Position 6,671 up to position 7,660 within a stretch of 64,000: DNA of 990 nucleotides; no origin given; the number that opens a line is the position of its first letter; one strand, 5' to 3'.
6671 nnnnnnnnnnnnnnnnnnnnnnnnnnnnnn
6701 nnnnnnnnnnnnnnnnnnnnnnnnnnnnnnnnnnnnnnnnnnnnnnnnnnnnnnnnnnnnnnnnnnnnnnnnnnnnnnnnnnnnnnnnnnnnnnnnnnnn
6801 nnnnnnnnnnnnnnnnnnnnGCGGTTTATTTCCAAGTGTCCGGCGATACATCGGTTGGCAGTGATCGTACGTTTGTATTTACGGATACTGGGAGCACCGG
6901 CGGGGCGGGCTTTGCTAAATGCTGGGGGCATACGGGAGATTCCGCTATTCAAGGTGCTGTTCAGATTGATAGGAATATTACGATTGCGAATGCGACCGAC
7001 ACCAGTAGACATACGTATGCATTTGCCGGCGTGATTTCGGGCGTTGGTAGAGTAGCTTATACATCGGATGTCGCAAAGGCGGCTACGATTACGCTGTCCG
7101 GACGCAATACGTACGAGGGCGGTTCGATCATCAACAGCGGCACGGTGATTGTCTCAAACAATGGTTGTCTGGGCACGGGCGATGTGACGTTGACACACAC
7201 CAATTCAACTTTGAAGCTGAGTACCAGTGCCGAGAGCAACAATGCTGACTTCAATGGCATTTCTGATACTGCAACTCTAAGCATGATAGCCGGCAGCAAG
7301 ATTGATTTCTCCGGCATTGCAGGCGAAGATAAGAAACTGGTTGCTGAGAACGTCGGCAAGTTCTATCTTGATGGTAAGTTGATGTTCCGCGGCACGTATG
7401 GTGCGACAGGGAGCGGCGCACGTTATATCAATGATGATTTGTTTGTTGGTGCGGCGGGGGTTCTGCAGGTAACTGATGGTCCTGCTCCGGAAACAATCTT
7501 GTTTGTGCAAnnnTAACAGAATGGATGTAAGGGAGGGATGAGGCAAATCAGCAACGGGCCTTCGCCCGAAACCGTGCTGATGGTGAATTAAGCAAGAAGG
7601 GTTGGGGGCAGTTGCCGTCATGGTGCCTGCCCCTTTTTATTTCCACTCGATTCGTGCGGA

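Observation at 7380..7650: Conserved C-terminal tail on beta-helix proteins and an 18-codon mini-ORF that re-encodes it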

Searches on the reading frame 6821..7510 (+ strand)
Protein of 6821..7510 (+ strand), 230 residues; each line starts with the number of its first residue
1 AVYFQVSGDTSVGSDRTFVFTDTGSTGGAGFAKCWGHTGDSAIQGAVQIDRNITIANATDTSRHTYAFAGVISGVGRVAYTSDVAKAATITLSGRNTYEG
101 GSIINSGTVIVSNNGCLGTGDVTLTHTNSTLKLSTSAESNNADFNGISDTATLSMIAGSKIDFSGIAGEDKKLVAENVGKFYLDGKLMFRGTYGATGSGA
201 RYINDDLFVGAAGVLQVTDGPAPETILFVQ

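Call 62: predict_structure(alignment_id=A6)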
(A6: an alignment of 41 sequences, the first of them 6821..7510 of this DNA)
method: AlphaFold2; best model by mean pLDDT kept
length: 230 residues; sequences in the alignment: 41
mean_pLDDT: 92.1   pTM: 0.90
mean pLDDT of the five models: 92.1, 91.9, 91.4, 90.5, 89.0
residues with pLDDT >= 90: 170; 70-90: 50; 50-70: 10; < 50: 0
segments of 3 or more residues with pLDDT < 50: none
pLDDT, mean of each block of 10 residues (from residue 1): 87 96 87 80 96 89 85 97 79 97 96 96 96 93 94 98 88 91 98 97 98 97 83
secondary structure, 60 per line:
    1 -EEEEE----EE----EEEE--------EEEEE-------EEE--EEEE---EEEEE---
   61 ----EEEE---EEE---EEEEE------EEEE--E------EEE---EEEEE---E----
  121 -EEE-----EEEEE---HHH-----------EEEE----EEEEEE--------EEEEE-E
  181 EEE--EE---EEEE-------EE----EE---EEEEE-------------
elements in order: E2-6 E17-20 E29-33 E41-43 E46-49 E53-57 E65-68 E72-74 E78-82 E89-92 E102-104 E108-112 E122-124 E130-134 E152-155 E160-165 E174-178 E180-183 E191-194 E213-217
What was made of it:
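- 4184..7513 (+): P1: 1109-aa exported protein. Signal peptide, DUF2341, LamG, then a PATR beta-helix (residues ~566-1109). AF2 model of the last 230 aa has pLDDT 92 and is all-beta (call 62).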

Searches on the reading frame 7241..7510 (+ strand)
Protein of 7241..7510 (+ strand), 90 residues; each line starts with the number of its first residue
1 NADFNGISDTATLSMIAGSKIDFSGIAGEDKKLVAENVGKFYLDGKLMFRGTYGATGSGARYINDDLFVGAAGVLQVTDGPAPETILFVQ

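Call 32: find_homologous_proteins(query=A3, max_evalue=0.001)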
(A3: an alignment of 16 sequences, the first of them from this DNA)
Query A3 (16 sequences) (90 aa, profile of the alignment): 47 proteins with E <= 0.001 among 1109 candidates.
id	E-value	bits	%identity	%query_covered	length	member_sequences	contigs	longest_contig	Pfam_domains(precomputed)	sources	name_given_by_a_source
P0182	1.4e-20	90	39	80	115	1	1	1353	-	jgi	jgi:hypothetical protein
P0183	5.8e-19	85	39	83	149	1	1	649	-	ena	-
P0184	5.0e-18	82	44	83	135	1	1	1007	PF12951.14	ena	-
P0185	3.4e-17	80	35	94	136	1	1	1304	PF07589.17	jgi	jgi:PEP-CTERM motif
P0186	5.7e-17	79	34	69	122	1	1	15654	-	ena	-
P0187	1.8e-16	77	37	90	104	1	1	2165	-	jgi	jgi:hypothetical protein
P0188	2.2e-16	77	36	93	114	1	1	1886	-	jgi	-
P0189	4.7e-15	73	51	61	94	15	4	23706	-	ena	-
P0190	1.3e-14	71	40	68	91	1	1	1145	-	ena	-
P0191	2.6e-14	70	57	49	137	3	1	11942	-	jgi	-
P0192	3.6e-14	70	47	61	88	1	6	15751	-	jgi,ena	-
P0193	1.3e-13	68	38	81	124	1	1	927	-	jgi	jgi:hypothetical protein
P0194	1.5e-13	68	67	30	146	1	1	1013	-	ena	-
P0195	1.9e-13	68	46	84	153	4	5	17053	-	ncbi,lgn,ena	-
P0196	4.5e-13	66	50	49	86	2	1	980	-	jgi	jgi:hypothetical protein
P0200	8.3e-13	66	39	63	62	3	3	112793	-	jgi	jgi:hypothetical protein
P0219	8.4e-10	56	57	39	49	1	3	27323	-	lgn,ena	-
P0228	2.8e-4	38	61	31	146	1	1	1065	PF07589.17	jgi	jgi:hypothetical protein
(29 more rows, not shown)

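Call 35: find_encoding_contigs(protein=P0200, flank=6000, max_places=3)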
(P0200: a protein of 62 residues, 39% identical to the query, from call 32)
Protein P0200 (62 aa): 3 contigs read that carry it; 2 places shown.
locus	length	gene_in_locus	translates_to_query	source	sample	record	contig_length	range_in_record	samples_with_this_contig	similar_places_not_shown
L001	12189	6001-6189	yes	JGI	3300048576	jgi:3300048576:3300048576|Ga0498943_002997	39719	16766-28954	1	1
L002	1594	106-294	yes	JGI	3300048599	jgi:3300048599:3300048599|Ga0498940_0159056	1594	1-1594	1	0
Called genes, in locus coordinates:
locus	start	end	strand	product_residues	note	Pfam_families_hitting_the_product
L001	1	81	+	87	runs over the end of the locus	PF01381:HTH_3 (weak)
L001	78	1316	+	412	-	PF13657:Couple_hipA, PF07804:HipA_C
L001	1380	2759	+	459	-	-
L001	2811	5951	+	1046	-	PF12951:PATR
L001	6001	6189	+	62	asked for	-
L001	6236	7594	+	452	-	PF01408:GFO_IDH_MocA, PF19051:GFO_IDH_MocA_C2, PF22725:GFO_IDH_MocA_C3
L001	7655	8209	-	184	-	-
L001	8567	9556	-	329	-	PF01210:NAD_Gly3P_dh_N, PF07479:NAD_Gly3P_dh_C, PF20618:GPD_NAD_C_bact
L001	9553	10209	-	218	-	PF02660:G3P_acyltransf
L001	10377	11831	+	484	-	PF13372:Alginate_exp (faint)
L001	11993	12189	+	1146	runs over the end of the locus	PF12951:PATR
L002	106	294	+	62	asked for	-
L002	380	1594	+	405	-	?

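Call 36: find_encoding_contigs(protein=P0219, flank=6000, max_places=3)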
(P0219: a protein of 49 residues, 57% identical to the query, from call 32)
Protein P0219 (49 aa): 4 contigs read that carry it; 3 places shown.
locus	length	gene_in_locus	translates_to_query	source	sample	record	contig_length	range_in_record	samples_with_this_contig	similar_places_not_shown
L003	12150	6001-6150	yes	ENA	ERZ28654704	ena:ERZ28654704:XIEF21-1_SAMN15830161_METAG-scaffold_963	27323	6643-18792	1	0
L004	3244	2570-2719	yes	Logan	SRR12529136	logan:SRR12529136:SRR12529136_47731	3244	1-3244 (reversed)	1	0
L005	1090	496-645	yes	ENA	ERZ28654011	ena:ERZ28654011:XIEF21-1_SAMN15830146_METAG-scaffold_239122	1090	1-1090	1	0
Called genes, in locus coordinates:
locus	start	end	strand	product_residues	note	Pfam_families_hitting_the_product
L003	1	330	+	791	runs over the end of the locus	PF16126:DUF4838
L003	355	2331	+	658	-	PF01055:Glyco_hydro_31_2nd, PF02065:Melibiase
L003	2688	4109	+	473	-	PF01408:GFO_IDH_MocA, PF19051:GFO_IDH_MocA_C2 (faint)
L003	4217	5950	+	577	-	PF00149:Metallophos (weak)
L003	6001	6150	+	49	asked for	-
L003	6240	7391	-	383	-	PF13173:AAA_14, PF13635:DUF4143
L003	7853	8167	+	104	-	PF00829:Ribosomal_L21p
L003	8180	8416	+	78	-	PF01016:Ribosomal_L27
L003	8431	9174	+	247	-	PF04452:Methyltrans_RNA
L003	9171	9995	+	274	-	PF02153:PDH_N, PF20463:PDH_C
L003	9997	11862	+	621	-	PF01264:Chorismate_synt, PF01761:DHQ_synthase, PF24621:DHQS_C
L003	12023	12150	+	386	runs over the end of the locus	PF00144:Beta-lactamase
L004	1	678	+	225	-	?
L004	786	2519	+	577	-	PF00149:Metallophos (weak)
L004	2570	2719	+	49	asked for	-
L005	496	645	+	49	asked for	-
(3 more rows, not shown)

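Call 38: find_encoding_contigs(protein=P0189, flank=6000, max_places=4)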
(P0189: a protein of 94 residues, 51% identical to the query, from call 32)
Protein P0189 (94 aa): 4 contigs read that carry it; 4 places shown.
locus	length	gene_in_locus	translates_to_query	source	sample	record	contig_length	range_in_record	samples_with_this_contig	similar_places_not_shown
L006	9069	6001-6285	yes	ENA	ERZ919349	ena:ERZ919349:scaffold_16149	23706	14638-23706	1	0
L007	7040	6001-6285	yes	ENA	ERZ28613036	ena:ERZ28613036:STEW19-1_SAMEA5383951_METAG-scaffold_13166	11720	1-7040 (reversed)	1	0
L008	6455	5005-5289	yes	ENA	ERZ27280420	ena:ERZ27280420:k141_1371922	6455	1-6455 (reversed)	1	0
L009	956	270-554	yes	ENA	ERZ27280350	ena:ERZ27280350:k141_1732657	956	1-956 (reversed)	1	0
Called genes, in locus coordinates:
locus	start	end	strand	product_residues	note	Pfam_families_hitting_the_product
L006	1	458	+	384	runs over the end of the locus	PF13145:Rotamase_2 (weak), PF13616:Rotamase_3, PF00639:Rotamase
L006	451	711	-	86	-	-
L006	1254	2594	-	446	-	PF03553:Na_H_antiporter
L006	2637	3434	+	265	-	PF00348:polyprenyl_synt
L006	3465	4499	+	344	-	PF00149:Metallophos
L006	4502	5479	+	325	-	PF00722:Glyco_hydro_16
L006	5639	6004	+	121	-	-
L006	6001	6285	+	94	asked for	-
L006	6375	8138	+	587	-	PF09820:AAA-ATPase_like, PF08011:PDDEXK_9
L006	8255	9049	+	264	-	PF00135:COesterase, PF20434:BD-FAE, PF07859:Abhydrolase_3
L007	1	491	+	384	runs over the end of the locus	PF13145:Rotamase_2 (weak), PF13616:Rotamase_3, PF00639:Rotamase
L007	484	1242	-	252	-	PF11967:RecO_N, PF02565:RecO_C (faint)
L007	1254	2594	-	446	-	PF03553:Na_H_antiporter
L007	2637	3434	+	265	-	PF00348:polyprenyl_synt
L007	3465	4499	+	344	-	PF00149:Metallophos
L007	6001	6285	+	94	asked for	-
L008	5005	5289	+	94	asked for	-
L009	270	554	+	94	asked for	-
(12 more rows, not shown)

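Call 39: find_encoding_contigs(protein=P0192, flank=6000, max_places=4)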
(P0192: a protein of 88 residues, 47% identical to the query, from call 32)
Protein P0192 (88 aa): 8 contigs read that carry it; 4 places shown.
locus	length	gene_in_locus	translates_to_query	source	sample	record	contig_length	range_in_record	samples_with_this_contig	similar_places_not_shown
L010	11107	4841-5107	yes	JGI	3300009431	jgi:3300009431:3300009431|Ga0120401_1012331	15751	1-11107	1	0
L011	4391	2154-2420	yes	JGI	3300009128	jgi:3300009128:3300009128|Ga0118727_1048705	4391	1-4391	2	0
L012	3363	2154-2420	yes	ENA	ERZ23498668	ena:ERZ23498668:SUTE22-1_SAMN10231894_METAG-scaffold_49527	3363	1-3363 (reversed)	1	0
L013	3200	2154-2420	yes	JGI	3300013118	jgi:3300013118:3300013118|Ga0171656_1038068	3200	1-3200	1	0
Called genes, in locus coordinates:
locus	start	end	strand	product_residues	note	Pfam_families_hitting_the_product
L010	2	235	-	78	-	?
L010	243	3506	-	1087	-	PF12951:PATR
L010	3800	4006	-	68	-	PF12833:HTH_18 (weak), PF00165:HTH_AraC (weak)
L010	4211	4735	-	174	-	-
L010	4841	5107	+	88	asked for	-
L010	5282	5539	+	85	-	-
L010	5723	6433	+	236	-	-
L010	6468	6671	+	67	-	-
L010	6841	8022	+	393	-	PF16184:Cadherin_3 (faint), PF17803:Cadherin_4, PF17892:Cadherin_5, PF17963:Big_9, PF17803:Cadherin_4, PF17892:Cadherin_5, PF17963:Big_9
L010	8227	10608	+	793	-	PF07691:PA14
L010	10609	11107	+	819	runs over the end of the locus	PF01547:SBP_bac_1, PF13416:SBP_bac_8, PF00528:BPD_transp_1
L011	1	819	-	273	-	?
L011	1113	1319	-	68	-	PF12833:HTH_18 (weak), PF00165:HTH_AraC (weak)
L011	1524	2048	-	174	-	-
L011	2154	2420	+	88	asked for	-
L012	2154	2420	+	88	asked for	-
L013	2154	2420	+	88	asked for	-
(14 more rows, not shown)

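Call 71: search_protein_families(library=pfam, alignment_id=A3, max_evalue=1)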
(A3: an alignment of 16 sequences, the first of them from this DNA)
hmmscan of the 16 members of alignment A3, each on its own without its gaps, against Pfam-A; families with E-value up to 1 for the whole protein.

A. member 1, seq(90 aa): 0 families

B. families by the number of members that match (of 16 scanned): 4 families
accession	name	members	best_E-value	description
PF19690.4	DUF6191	1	0.021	Family of unknown function (DUF6191)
PF14430.11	Imm1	1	0.028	Immunity protein Imm1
PF20579.4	LapA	1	0.032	LapA domain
PF00225.29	Kinesin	1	0.32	Kinesin motor domain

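Call 72: search_protein_families(library=ncbifam, alignment_id=A3, max_evalue=1)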
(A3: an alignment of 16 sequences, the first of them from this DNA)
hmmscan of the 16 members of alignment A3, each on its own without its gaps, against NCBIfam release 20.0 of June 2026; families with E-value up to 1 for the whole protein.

A. member 1, seq(90 aa): 0 families

B. families by the number of members that match (of 16 scanned): 1 family
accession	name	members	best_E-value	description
NF004693.0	PRK06032.1-4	1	0.056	flagellar assembly protein H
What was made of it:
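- On T9SS C-terminal domain / LPXTG / other Haft-type CTERM signals: No family reaches E <= 1 on any of 16 tails, apart from single, unrelated, non-significant hits (calls 71, 72).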

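Call 73: search_solved_structures(query=A3, max_evalue=1)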
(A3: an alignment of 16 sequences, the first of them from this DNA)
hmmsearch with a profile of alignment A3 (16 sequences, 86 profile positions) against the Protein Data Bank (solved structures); distinct sequences matched with E-value up to 1: 0.
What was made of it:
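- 7241..7471 (+): Terminal module of P1 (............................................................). The GTYG core starts at 7391. No Pfam, NCBIfam or PDB match (calls 71-73).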

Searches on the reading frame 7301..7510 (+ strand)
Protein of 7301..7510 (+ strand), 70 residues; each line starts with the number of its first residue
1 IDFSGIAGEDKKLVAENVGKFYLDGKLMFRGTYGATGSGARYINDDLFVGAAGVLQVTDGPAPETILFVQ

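Call 14: find_homologous_proteins(query=A1, max_evalue=0.01)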
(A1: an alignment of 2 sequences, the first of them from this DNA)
Query A1 (2 sequences): 25 candidates shared short words with the query, none scored E <= 0.01.
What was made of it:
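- Tried and rejected: Tail-only profile of the two window tails against the 5.8-billion-protein index: no hit (call 14).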

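Call 47: find_related_loci(query=A5, collection=genome_contigs, flank=3000)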
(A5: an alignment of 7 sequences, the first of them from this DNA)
Query A5 (60 aa) in genome_contigs; peptide patterns used: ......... (x = any residue, [..] = any of these).
126 stretches matched a pattern; 110 encode a relative of the query (tblastn E <= 1e-3); the best 80 are kept; 80 distinct loci.
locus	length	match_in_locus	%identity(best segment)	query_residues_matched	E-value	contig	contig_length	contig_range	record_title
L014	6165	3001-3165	54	4-59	1e-13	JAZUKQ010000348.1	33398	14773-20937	MAG: Kiritimatiellia bacterium isolate T1900045248_TH20190018.MAGScoT_cleanbin_000053 SGB_5700_k141_3273558, whole genom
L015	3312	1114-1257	57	4-52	3e-13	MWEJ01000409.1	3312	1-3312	MAG: Verrucomicrobia bacterium ADurb.Bin070 BWX70_contig000409, whole genome shotgun sequence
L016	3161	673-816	57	4-52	3e-13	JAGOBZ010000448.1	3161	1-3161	MAG: Kiritimatiellae bacterium isolate Go_SlDig_bin_208 Go_SlDig_119126_length_3161_cov_5.341793, whole genome shotgun s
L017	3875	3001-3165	50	6-60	8e-12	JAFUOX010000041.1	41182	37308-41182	MAG: Kiritimatiellae bacterium isolate RGIG4692 Roe_deer_Rectum.Co__c1021921, whole genome shotgun sequence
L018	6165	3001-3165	50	6-60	1e-11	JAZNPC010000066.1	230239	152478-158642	MAG: Kiritimatiellia bacterium isolate T1900044836_TS20190302.MAGScoT_cleanbin_000018 SGB_2922_k141_874706, whole genome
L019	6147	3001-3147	58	6-57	3e-11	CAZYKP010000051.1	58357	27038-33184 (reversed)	MAG TPA_asm: uncultured Pirellulales bacterium isolate SRP128890_co1_145 genome assembly, contig: NODE_916_length_58357_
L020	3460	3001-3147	56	4-52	1e-10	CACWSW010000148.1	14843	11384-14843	uncultured bacterium isolate RUG10884 genome assembly, contig: RUG10884_asm_148, whole genome shotgun sequence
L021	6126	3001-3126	60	5-47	9e-11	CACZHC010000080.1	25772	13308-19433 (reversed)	uncultured bacterium isolate RUG12612 genome assembly, contig: RUG12612_asm_80, whole genome shotgun sequence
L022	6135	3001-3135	59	6-51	2e-10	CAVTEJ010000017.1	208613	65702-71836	MAG: uncultured Planctomycetota bacterium isolate MFD00822.bin.2.173 genome assembly, contig: contig_35107, whole genome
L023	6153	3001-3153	54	4-55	4e-10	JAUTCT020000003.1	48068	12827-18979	MAG: Verrucomicrobiota bacterium JB025 contig3, whole genome shotgun sequence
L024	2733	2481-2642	51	4-58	4e-10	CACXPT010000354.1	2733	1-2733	uncultured bacterium isolate RUG11483 genome assembly, contig: RUG11483_asm_354, whole genome shotgun sequence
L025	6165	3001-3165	49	6-60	4e-10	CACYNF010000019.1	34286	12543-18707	uncultured bacterium isolate RUG12088 genome assembly, contig: RUG12088_asm_19, whole genome shotgun sequence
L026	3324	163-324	51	4-58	5e-10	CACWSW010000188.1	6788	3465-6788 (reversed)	uncultured bacterium isolate RUG10884 genome assembly, contig: RUG10884_asm_188, whole genome shotgun sequence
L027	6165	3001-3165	49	6-60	5e-10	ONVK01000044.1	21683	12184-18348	uncultured Lentisphaerae bacterium isolate RUG673 genome assembly, contig: scaffold_1742, whole genome shotgun sequence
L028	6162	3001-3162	49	6-59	5e-10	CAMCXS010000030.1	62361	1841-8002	MAG: Akkermansia muciniphila isolate MiE-14oct19-53 genome assembly, contig: MiE-14oct19-C459, whole genome shotgun sequ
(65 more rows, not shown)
